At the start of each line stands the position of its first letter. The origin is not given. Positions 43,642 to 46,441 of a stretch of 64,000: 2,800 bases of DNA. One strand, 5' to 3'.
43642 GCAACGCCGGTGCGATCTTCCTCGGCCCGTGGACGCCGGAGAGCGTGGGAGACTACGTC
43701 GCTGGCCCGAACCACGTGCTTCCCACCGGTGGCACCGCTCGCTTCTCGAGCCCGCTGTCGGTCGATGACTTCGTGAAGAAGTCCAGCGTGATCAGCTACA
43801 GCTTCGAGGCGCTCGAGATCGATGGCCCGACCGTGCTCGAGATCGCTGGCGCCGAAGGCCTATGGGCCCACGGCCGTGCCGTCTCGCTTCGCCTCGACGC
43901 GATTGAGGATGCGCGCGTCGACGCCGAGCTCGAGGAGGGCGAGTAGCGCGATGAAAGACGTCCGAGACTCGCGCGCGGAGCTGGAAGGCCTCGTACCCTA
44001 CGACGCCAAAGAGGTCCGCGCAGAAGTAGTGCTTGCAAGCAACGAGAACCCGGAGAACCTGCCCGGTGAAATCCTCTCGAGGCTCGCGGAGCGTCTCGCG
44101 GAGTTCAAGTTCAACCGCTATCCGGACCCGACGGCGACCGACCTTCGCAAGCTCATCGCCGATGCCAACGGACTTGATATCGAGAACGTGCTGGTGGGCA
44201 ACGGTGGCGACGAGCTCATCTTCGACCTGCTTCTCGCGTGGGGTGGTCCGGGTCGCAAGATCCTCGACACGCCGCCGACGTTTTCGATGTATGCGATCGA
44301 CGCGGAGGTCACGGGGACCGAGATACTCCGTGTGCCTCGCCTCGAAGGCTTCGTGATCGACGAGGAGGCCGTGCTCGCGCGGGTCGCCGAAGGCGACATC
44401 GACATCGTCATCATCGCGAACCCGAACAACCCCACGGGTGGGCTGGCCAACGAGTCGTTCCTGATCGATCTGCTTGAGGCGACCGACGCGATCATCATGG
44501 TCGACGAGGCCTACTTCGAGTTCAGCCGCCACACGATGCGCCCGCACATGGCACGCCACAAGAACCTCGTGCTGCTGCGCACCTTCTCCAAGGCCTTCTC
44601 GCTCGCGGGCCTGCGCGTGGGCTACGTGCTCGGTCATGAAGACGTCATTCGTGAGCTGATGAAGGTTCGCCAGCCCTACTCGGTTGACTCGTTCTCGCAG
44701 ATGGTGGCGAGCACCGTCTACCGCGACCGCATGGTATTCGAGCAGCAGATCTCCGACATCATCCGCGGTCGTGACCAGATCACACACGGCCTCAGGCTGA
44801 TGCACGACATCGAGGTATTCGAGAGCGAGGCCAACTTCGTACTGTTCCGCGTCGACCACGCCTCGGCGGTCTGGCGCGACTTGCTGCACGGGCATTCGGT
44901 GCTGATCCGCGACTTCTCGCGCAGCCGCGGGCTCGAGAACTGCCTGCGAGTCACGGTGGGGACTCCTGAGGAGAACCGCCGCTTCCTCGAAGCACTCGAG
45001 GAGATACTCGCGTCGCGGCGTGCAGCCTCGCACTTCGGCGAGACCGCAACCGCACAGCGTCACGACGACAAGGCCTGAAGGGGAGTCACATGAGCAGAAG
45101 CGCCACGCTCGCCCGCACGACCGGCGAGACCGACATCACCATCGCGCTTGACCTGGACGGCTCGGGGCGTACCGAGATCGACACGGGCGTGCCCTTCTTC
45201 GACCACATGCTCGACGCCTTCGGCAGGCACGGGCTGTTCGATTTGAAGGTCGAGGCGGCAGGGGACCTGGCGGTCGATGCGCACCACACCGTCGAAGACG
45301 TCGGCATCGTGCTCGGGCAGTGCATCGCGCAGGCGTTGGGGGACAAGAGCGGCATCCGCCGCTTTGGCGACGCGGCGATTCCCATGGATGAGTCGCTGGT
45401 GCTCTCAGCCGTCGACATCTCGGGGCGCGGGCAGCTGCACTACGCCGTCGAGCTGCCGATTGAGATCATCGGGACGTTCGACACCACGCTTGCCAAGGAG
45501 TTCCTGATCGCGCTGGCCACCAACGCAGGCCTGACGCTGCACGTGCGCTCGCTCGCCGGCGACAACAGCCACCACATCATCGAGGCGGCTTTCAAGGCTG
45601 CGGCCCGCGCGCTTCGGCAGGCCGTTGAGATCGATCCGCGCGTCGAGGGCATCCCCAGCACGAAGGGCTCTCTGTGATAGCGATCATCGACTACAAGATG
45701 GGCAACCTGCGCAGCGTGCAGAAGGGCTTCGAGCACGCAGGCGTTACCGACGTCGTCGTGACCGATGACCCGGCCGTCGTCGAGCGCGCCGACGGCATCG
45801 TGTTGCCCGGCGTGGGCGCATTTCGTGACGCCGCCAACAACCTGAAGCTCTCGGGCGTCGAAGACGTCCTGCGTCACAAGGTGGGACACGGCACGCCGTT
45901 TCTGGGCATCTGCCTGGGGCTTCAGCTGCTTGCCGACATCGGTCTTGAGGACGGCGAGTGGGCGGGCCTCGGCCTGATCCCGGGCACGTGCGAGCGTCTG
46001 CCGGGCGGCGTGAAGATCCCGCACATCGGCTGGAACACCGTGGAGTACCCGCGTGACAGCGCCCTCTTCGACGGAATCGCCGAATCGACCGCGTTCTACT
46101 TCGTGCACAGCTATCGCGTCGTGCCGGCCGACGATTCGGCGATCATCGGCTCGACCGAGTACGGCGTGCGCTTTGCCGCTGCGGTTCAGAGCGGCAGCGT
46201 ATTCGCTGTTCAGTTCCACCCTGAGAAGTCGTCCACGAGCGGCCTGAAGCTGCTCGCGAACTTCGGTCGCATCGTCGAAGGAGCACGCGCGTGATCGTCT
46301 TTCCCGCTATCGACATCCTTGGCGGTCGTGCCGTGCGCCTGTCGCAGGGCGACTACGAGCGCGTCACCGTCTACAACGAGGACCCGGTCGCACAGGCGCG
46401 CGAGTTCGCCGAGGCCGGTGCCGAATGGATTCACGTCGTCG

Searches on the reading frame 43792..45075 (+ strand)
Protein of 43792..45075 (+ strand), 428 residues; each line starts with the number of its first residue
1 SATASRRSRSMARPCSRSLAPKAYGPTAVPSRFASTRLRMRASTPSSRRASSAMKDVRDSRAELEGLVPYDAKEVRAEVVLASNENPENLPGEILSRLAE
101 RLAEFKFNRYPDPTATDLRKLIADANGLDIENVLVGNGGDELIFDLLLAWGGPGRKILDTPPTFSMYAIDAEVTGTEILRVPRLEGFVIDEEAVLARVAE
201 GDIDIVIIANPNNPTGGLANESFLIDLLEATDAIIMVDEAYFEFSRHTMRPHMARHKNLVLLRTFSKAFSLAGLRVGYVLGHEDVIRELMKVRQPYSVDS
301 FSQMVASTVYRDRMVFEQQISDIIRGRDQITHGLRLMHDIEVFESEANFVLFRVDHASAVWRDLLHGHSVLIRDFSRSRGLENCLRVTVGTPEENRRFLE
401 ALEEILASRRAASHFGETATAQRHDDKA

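Call 41: search_protein_families(library=pfam, proteins=[window:43792-45075:+], max_evalue=0.0001)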
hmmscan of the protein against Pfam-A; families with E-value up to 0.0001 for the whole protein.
window:43792-45075:+ (428 aa): 1 family
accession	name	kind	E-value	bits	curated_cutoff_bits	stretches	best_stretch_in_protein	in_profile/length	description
PF00155.27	Aminotran_1_2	-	4.6e-58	197.6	19.7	1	79-402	4-361/361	Aminotransferase class I and II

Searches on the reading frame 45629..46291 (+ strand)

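Call 41: search_protein_families(library=pfam, proteins=[window:45629-46291:+], max_evalue=0.0001)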
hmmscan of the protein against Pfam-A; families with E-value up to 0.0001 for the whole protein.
window:45629-46291:+ (221 aa): 2 families
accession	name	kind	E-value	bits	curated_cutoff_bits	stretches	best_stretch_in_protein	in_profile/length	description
PF00117.34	GATase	-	1.9e-20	73.8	22.8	1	19-212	2-186/190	Glutamine amidotransferase class-I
PF07685.20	GATase_3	-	2.7e-07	30.9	27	1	44-120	30-114/196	CobB/CobQ-like glutamine amidotransferase domain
